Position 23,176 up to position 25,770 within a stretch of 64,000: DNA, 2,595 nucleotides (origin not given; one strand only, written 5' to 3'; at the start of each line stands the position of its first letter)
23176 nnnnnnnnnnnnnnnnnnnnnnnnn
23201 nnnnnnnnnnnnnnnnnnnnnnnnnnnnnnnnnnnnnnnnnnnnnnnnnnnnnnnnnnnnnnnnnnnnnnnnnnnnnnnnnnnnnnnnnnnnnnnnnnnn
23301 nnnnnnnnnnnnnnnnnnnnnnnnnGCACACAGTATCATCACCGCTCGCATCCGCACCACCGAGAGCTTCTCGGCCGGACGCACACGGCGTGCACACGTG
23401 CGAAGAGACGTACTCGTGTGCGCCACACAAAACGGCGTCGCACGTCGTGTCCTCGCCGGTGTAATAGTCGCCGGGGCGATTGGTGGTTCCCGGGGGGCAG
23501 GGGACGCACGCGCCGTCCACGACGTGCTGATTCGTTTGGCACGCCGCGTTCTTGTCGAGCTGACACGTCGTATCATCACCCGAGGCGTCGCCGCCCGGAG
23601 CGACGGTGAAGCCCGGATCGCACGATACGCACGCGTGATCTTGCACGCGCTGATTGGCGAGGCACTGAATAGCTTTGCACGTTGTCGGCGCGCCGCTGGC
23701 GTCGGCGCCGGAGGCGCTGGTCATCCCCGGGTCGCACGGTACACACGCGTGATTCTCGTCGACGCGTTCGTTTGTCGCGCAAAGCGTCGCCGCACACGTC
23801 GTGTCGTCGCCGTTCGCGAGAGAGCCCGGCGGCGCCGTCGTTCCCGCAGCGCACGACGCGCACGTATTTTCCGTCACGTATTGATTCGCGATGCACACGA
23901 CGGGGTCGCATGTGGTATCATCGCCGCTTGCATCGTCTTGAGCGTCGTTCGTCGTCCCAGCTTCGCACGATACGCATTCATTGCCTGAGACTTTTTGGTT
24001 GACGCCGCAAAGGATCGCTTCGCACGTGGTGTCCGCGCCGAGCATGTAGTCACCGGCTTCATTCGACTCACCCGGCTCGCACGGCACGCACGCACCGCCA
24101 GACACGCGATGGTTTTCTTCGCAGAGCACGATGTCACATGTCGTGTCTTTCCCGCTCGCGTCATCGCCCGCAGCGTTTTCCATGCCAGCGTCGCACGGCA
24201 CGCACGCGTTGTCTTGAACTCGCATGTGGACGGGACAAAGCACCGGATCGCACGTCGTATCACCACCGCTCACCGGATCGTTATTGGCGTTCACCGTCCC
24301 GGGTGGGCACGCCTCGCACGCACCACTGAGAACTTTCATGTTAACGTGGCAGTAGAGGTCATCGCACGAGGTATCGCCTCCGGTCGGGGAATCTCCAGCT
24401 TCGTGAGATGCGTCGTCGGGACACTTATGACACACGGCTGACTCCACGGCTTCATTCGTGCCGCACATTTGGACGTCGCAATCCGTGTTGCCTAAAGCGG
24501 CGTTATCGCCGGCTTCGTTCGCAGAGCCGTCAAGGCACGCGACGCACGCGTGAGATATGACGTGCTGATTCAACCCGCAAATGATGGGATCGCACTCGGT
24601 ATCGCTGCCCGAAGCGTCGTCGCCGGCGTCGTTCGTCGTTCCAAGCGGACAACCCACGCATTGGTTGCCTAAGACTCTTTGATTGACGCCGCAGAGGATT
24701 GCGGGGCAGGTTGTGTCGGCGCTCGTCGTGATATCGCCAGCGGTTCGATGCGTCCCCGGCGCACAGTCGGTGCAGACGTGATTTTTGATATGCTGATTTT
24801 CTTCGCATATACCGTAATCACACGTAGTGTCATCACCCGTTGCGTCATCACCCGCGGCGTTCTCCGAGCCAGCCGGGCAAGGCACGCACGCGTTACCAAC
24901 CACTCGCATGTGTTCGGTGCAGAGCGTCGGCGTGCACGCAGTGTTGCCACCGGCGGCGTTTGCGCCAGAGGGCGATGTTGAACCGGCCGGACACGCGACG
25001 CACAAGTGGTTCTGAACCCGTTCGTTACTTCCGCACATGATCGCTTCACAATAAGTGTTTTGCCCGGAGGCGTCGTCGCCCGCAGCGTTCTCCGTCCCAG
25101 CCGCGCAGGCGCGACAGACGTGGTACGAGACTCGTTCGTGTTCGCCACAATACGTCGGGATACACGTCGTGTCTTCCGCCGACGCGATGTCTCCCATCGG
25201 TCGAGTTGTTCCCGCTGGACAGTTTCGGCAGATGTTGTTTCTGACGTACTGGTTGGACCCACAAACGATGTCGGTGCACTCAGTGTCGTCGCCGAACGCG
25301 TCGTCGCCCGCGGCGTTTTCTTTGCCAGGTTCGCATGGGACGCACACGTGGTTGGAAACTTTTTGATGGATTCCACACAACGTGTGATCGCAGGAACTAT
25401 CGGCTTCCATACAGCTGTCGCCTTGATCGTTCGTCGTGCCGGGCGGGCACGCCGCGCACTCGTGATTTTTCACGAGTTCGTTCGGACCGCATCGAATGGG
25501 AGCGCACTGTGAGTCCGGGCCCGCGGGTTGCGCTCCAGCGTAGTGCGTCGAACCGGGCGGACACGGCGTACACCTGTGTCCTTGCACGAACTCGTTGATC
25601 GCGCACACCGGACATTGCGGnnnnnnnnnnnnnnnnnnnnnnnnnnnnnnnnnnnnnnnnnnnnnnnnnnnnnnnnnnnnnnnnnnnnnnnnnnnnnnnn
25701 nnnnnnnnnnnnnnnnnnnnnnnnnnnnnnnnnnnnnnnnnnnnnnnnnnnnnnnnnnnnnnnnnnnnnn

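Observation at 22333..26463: Giant type-II membrane protein built from ~19 tandem four-cysteine (GCC2/GCC3, ephrin-receptor-like) repeats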

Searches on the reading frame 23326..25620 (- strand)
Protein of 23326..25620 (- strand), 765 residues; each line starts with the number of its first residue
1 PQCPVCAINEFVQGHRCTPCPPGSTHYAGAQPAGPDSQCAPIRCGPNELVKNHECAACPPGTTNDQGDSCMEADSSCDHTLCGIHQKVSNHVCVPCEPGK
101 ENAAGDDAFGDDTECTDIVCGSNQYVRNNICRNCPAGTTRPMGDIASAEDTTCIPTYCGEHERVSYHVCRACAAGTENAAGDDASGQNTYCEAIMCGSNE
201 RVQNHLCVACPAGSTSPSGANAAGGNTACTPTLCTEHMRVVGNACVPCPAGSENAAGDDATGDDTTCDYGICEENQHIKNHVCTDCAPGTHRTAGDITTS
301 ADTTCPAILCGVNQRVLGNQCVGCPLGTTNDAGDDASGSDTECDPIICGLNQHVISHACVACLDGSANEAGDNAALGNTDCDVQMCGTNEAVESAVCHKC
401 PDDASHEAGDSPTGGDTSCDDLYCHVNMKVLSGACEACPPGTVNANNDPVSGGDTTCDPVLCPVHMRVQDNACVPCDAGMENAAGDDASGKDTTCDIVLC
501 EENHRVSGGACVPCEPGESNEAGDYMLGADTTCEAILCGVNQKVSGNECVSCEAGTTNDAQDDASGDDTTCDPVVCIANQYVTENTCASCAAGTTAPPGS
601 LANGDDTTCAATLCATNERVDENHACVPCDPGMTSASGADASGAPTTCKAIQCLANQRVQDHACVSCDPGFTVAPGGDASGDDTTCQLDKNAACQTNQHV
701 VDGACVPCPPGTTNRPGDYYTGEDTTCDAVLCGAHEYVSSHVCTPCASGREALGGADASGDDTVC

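Call 70: search_protein_families(library=pfam, proteins=[window:23326-25620:-], max_evalue=10)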
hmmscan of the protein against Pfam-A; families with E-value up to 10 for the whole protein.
window:23326-25620:- (765 aa): 1 family
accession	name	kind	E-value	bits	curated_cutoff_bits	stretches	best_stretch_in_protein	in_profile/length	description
PF23091.2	TNFR_ELAPOR1_6th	-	2.5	8.6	33.2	7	119-139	16-37/41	ELAPOR1-like, TNF receptor-like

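Call 96: search_solved_structures(query=window:23326-25620:-, max_evalue=1, show_alignments=1)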
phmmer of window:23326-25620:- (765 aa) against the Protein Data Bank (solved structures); distinct sequences matched with E-value up to 1: 0.

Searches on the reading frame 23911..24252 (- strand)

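Call 70: search_protein_families(library=pfam, proteins=[window:23911-24252:-], max_evalue=10)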
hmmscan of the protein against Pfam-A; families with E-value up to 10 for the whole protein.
window:23911-24252:- (114 aa): 4 families
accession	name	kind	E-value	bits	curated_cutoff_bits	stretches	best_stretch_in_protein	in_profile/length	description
PF23091.2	TNFR_ELAPOR1_6th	-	0.0012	19.1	33.2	2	74-101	11-37/41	ELAPOR1-like, TNF receptor-like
PF11703.13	UPF0506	-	0.008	17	23.2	1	76-100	16-39/59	UPF0506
PF00053.31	EGF_laminin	-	0.56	10.8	21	1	76-107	12-45/49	Laminin EGF domain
PF07140.17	IFNGR1_D2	-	1.7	9.3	28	0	73-97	59-83/108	Interferon gamma receptor (IFNGR1), D2 domain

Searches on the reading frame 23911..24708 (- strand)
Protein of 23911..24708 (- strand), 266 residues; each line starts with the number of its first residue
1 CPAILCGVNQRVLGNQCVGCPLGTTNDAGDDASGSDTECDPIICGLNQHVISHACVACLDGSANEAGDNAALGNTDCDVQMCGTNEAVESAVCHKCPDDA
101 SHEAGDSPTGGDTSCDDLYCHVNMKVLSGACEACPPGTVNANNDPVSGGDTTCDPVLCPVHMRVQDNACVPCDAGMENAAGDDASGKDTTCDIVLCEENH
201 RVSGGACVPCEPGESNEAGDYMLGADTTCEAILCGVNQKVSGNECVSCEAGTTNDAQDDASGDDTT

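Call 85: find_related_loci(query=window:23911-24708:-, collection=viral_contigs, flank=5000)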
Query window:23911-24708:- (266 aa) in viral_contigs; peptide patterns used: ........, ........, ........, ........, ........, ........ (x = any residue, [..] = any of these).
1 stretches matched a pattern, but none encodes a relative of the query by tblastn (E <= 1e-3).

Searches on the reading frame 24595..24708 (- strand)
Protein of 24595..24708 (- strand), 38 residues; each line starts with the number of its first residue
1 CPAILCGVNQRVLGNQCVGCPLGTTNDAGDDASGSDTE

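Call 39: search_solved_structures(query=A4, max_evalue=10, show_alignments=3)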
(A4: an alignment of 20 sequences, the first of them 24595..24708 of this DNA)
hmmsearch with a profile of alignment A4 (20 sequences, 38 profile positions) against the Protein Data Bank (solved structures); distinct sequences matched with E-value up to 10: 10.
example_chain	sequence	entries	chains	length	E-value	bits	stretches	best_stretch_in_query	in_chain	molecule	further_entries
1jma_B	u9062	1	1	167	0.13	15.6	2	14-24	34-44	HERPESVIRUS ENTRY MEDIATOR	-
3mhd_D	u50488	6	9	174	1.1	12.6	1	13-27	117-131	Tumor necrosis factor receptor superfamily member 6B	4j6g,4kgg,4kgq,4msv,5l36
3k51_B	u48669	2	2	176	1.1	12.6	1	13-27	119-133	Decoy receptor 3 | Tumor necrosis factor receptor superfamily member 6B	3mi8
7dge_A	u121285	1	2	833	3.2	11.1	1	3-23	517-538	Metabotropic glutamate receptor 1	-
7dgd_A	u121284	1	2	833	3.2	11.1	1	3-23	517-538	Metabotropic glutamate receptor 1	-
27tm_X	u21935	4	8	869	3.3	11.1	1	3-23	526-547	Metabotropic glutamate receptor 1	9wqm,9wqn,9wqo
3wvt_A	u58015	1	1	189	5.6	10.4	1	13-29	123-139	ELR1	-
4e4d_R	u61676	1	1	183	7.1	10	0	14-24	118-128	Tumor necrosis factor receptor superfamily member 11B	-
7n4y_A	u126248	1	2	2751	9.5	9.6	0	4-27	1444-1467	Thyroglobulin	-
7qtq_A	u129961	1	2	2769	9.7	9.6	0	4-27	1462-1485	Thyroglobulin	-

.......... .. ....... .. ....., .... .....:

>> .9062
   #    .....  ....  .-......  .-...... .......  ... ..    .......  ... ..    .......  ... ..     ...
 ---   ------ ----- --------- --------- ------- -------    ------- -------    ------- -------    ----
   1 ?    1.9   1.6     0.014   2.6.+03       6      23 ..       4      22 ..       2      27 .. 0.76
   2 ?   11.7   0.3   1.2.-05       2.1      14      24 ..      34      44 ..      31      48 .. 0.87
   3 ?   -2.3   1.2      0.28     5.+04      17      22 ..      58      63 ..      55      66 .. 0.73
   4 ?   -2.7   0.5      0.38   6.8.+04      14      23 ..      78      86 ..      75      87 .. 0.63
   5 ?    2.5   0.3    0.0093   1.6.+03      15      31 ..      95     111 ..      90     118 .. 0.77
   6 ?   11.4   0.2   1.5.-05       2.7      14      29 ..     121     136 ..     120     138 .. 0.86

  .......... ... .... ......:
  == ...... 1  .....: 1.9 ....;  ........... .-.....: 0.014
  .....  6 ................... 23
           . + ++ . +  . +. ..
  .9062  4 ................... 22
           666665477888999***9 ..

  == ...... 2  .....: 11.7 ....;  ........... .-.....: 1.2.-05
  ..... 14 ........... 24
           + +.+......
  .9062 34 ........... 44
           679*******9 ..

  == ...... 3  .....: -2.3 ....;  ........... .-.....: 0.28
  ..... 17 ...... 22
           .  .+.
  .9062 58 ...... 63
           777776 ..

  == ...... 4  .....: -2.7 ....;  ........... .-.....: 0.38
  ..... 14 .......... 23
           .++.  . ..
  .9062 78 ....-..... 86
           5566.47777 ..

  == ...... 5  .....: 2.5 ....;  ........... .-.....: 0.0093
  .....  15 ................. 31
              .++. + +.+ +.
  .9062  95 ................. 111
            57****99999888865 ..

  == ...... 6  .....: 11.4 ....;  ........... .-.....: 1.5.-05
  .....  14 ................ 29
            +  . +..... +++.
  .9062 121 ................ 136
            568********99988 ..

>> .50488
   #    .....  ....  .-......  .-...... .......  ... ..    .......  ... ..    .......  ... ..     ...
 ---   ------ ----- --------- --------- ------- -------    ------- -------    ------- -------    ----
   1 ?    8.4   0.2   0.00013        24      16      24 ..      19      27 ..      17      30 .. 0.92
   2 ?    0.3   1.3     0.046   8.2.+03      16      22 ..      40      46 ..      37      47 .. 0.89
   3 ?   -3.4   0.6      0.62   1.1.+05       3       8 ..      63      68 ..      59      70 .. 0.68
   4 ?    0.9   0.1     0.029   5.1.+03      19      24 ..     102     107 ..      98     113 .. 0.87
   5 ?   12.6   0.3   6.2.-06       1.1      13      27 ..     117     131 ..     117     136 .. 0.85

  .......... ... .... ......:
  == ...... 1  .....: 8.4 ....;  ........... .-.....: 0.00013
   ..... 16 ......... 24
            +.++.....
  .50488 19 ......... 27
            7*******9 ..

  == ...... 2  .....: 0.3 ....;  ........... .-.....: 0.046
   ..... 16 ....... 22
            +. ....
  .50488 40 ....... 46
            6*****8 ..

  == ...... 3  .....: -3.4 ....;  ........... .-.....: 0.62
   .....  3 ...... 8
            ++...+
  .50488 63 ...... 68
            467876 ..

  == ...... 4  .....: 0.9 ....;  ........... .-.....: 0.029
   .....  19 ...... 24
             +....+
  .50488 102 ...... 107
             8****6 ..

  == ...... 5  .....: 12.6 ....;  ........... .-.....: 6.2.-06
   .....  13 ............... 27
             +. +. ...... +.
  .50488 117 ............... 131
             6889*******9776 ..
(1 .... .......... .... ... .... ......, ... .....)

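Call 54: search_protein_representatives(alignment_id=A4)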
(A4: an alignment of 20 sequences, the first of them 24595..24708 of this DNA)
Query: 20 sequences, 38 profile positions. Proteins with E-value up to 0.001 (for the whole library): 1604; up to 1e-10: 879; up to 1e-30: 320. The best 150 are listed.
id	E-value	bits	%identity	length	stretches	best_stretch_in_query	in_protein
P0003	2.1e-222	735.0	-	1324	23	1-38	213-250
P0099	1.6e-208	690.6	-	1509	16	1-38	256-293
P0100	7.2e-202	669.3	-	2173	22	1-37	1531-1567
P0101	1.1e-196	652.7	-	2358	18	1-37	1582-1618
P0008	3.4e-187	622.3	-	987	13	1-37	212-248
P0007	3.0e-172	574.5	-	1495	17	1-33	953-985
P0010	5.8e-157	525.6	-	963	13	1-38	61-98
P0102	3.0e-151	507.3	-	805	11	1-38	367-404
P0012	3.8e-150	503.8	-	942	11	1-37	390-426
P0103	5.5e-147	493.6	-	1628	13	1-38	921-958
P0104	1.1e-145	489.5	-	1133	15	1-37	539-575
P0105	2.5e-145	488.3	-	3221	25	1-38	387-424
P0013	1.6e-143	482.5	-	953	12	1-37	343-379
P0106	2.7e-137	462.6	-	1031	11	1-37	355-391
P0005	1.1e-136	460.7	-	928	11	1-38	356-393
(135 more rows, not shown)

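Call 67: search_protein_families(library=pfam, alignment_id=A6, max_evalue=0.00001)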
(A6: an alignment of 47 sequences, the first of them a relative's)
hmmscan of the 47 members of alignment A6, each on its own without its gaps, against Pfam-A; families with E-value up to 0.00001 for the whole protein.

A. member 1, P0099 (1509 aa): 1 family
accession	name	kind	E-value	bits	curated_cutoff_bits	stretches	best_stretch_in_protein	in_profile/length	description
PF13385.13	Laminin_G_3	-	9.2e-24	84.7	27.6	1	1340-1498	1-150/151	Concanavalin A-like lectin/glucanases superfamily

B. families by the number of members that match (of 47 scanned): 26 families (the first 25 are shown)
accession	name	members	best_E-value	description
PF14312.12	FG-GAP_2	9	8.8e-77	FG-GAP repeat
PF25390.1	WD40_RLD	5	2.3e-74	RCC1-like domain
PF13540.12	RCC1_2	5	9.4e-63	Regulator of chromosome condensation (RCC1) repeat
PF00415.24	RCC1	4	1.2e-31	Regulator of chromosome condensation (RCC1) repeat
PF13385.13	Laminin_G_3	2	1.3e-68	Concanavalin A-like lectin/glucanases superfamily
PF03781.23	FGE-sulfatase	2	4.7e-47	Sulfatase-modifying factor enzyme 1-like domain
PF23091.2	TNFR_ELAPOR1_6th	2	2.8e-12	ELAPOR1-like, TNF receptor-like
PF03382.20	DUF285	1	2.3e-149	Mycoplasma protein of unknown function, DUF285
PF00082.27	Peptidase_S8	1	4.8e-41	Subtilase family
PF00069.31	Pkinase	1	3.4e-33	Protein kinase domain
PF00092.34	VWA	1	3.7e-31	von Willebrand factor type A domain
PF02140.24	SUEL_Lectin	1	1.5e-16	D-galactoside/L-rhamnose binding SUEL lectin domain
PF07714.23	PK_Tyr_Ser-Thr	1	3e-16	Protein tyrosine and serine/threonine kinase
PF12947.13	EGF_3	1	2.1e-11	EGF domain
PF13519.12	VWA_2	1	4.2e-11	von Willebrand factor type A domain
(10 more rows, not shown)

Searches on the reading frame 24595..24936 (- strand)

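Call 70: search_protein_families(library=pfam, proteins=[window:24595-24936:-], max_evalue=10)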
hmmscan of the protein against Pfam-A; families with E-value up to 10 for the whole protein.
window:24595-24936:- (114 aa): 1 family
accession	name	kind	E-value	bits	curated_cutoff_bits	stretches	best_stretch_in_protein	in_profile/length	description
PF23091.2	TNFR_ELAPOR1_6th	-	0.0031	17.8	33.2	3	75-102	12-38/41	ELAPOR1-like, TNF receptor-like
